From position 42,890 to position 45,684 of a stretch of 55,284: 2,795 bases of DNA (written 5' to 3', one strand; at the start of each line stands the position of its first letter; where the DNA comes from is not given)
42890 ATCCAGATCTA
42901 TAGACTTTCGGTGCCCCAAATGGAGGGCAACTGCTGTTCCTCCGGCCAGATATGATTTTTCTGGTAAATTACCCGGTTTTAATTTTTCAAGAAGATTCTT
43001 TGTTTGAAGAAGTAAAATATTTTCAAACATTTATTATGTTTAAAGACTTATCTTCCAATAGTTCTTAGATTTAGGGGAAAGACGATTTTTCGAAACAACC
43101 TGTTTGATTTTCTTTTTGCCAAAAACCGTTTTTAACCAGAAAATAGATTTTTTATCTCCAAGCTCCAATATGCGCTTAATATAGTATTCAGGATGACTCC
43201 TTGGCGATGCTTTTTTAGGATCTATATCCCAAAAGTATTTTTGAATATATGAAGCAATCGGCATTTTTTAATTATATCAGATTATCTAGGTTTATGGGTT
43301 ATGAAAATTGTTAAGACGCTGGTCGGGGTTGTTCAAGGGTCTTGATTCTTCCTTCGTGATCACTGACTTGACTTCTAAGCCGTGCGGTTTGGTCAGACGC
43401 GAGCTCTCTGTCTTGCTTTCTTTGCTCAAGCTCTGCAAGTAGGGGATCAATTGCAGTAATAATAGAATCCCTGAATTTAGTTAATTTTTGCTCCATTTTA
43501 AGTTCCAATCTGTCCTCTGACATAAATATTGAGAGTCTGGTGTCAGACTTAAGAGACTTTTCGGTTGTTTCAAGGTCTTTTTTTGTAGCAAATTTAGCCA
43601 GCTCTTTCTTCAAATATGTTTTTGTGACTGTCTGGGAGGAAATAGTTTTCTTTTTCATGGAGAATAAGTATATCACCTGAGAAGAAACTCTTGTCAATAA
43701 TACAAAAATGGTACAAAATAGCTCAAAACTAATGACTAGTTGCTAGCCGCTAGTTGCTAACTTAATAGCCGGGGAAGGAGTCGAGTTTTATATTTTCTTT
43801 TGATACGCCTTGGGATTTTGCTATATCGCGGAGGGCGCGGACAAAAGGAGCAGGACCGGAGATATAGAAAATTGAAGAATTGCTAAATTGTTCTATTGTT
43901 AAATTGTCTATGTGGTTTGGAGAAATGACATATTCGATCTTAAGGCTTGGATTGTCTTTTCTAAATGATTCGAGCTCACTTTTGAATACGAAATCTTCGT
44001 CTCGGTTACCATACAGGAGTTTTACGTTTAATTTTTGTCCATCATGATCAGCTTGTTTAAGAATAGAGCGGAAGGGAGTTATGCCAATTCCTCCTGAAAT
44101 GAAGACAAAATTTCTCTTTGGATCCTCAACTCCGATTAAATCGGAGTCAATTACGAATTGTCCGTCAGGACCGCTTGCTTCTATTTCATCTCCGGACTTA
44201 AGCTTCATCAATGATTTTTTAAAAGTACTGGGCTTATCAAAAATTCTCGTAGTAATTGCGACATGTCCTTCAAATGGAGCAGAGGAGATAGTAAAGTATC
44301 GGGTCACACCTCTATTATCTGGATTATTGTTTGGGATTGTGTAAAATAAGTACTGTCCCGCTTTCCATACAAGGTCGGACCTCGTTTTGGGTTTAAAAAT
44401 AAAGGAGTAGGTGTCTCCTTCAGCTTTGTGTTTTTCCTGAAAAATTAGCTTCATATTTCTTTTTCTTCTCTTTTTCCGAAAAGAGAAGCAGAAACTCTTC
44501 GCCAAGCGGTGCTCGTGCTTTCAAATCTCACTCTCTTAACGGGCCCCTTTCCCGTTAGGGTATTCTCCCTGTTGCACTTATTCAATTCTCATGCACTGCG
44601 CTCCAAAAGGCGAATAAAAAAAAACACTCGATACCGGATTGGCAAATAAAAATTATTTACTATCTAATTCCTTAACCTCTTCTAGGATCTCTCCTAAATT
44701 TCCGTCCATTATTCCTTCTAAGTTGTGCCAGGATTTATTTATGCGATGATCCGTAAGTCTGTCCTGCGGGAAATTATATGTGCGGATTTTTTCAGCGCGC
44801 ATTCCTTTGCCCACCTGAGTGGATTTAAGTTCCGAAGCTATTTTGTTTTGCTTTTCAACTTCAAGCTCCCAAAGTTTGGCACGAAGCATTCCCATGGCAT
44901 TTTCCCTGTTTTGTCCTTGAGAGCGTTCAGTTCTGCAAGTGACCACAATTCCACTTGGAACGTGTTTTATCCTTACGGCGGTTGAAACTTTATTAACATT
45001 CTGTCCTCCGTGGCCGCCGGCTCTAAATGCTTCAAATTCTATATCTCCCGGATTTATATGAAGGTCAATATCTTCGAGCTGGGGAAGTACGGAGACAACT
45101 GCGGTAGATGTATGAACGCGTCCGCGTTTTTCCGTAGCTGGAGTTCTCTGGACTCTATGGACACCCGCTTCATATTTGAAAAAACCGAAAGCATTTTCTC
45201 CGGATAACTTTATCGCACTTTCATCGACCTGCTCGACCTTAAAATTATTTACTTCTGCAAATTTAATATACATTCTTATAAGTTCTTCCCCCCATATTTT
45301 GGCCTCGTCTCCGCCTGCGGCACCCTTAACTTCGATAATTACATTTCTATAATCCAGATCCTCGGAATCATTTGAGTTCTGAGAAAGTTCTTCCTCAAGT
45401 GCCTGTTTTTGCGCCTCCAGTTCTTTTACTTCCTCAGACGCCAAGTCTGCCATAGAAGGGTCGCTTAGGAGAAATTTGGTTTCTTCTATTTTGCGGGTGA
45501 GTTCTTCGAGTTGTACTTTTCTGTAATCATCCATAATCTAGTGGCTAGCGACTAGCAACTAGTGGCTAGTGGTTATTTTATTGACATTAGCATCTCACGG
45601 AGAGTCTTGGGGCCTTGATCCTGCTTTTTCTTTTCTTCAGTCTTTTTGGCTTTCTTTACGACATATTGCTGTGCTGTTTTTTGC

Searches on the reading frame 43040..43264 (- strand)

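Call 12: search_protein_families(library=pfam, max_evalue=0.01, proteins=[window:43040-43264:-])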
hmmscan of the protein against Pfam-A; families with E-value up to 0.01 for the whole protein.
window:43040-43264:- (74 aa): 1 family
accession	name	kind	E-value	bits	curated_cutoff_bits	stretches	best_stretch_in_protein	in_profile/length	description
PF21956.1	DUF6922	-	7.7e-12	45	27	1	9-57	4-52/52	Family of unknown function (DUF6922)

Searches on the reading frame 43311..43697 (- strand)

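Call 12: search_protein_families(library=pfam, max_evalue=0.01, proteins=[window:43311-43697:-])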
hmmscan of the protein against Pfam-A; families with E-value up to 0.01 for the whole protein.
window:43311-43697:- (128 aa): 1 family
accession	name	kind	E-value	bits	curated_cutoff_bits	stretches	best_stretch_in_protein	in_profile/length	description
PF20292.4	MC7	-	0.0055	17.2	27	1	71-101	4-35/69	ABC-three component (ABC-3C) system Middle Component 7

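Call 68: search_protein_families(library=ncbifam, max_evalue=0.01, proteins=[window:43311-43658:-])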
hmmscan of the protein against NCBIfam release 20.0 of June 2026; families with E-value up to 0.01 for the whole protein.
window:43311-43658:- (115 aa): 0 families

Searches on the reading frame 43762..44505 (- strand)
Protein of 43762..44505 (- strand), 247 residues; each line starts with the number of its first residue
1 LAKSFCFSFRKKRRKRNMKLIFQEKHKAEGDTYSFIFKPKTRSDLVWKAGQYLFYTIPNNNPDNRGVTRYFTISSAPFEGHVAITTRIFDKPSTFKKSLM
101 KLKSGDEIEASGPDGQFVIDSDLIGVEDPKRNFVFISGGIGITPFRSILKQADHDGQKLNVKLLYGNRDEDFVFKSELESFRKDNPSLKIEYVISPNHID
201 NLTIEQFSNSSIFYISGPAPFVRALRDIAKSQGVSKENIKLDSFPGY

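Call 12: search_protein_families(library=pfam, max_evalue=0.01, proteins=[window:43762-44505:-])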
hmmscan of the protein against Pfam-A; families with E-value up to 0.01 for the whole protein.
window:43762-44505:- (247 aa): 4 families
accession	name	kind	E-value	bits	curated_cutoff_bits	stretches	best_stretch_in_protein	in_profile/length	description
PF00175.26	NAD_binding_1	-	8.6e-11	42.9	22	1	135-196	1-65/109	Oxidoreductase NAD-binding domain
PF00970.30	FAD_binding_6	-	1.1e-06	29.3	21.1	1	23-117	5-97/99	Oxidoreductase FAD-binding domain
PF14791.11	DNA_pol_B_thumb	-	0.0088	16.3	25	0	212-234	2-24/63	DNA polymerase beta thumb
PF08030.17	NAD_binding_6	-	0.0091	16.5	22.2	0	131-162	2-38/156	Ferric reductase NAD binding domain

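Call 16: find_encoding_contigs(protein=window:43762-44454:-, flank=10000, max_places=10)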
Protein window:43762-44454:- (230 aa): 4 contigs read that carry it; 2 places shown.
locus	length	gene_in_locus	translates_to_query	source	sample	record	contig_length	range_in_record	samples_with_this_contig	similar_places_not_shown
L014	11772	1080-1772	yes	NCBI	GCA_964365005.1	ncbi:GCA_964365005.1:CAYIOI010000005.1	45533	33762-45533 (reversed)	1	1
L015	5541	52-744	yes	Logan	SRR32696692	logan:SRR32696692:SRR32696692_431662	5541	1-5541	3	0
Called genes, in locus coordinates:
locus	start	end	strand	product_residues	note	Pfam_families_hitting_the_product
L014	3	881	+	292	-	?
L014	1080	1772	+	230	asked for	PF00970:FAD_binding_6 (weak), PF00175:NAD_binding_1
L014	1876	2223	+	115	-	-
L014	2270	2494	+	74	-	PF21956:DUF6922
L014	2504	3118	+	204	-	PF08843:AbiEii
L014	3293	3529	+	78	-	-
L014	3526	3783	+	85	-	-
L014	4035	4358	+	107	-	-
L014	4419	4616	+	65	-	PF21748:UPF0150 (weak), PF15919:HicB_lk_antitox (weak)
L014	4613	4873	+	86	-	PF04255:DUF433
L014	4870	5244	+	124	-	PF18480:DUF5615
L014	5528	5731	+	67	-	-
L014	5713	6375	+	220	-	PF08843:AbiEii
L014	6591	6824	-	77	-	PF07927:HicA_toxin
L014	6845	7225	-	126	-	PF15919:HicB_lk_antitox (faint)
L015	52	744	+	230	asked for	PF00970:FAD_binding_6 (weak), PF00175:NAD_binding_1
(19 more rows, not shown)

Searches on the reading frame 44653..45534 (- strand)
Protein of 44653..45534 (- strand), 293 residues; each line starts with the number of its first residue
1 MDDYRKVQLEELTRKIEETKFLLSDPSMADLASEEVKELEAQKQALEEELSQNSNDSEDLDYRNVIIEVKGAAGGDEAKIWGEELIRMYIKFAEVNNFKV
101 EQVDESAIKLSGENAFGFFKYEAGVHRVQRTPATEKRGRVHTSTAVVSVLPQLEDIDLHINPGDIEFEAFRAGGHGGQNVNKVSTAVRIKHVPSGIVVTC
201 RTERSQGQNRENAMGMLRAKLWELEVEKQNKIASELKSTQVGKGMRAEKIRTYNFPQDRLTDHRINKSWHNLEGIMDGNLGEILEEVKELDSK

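Call 12: search_protein_families(library=pfam, max_evalue=0.01, proteins=[window:44653-45534:-])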
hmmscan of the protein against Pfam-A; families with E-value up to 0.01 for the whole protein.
window:44653-45534:- (293 aa): 2 families
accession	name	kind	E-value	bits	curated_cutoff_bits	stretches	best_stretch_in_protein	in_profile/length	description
PF03462.23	PCRF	-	2.1e-39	135.8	24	1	8-147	43-194/194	PCRF domain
PF00472.26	RF-1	-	4.2e-38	130.3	35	1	154-264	1-116/116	RF-1 domain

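Call 14: find_encoding_contigs(protein=window:44653-45534:-, flank=10000, max_places=10)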
Protein window:44653-45534:- (293 aa): 6 contigs read that carry it; 5 places shown.
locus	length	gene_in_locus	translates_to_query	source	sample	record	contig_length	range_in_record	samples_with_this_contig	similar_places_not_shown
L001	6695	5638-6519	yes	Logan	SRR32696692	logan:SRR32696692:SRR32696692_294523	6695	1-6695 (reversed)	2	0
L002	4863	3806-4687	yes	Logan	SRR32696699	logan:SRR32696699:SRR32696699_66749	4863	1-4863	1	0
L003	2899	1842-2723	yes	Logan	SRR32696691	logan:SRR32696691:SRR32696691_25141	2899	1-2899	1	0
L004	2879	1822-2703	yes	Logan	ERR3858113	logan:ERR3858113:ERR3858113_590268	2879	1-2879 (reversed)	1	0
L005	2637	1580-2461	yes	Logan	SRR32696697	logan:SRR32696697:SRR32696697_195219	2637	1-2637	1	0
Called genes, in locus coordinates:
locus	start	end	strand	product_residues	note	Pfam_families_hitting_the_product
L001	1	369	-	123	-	?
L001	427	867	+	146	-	PF09136:Glucodextran_B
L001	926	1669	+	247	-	-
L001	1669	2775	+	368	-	PF01321:Creatinase_N, PF00557:Peptidase_M24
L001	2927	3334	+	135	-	PF01502:PRA-CH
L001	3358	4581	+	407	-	PF00152:tRNA-synt_2 (faint), PF13393:tRNA-synt_His, PF00587:tRNA-synt_2b, PF03129:HGTP_anticodon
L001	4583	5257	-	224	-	-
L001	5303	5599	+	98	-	PF01197:Ribosomal_L31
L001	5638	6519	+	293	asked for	PF03462:PCRF, PF00472:RF-1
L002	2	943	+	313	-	?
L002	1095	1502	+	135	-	PF01502:PRA-CH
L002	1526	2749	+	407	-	PF00152:tRNA-synt_2 (faint), PF13393:tRNA-synt_His, PF00587:tRNA-synt_2b, PF03129:HGTP_anticodon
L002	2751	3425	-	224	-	-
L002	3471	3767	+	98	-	PF01197:Ribosomal_L31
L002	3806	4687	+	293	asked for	PF03462:PCRF, PF00472:RF-1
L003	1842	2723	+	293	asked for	PF03462:PCRF, PF00472:RF-1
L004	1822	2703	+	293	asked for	PF03462:PCRF, PF00472:RF-1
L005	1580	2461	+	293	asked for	PF03462:PCRF, PF00472:RF-1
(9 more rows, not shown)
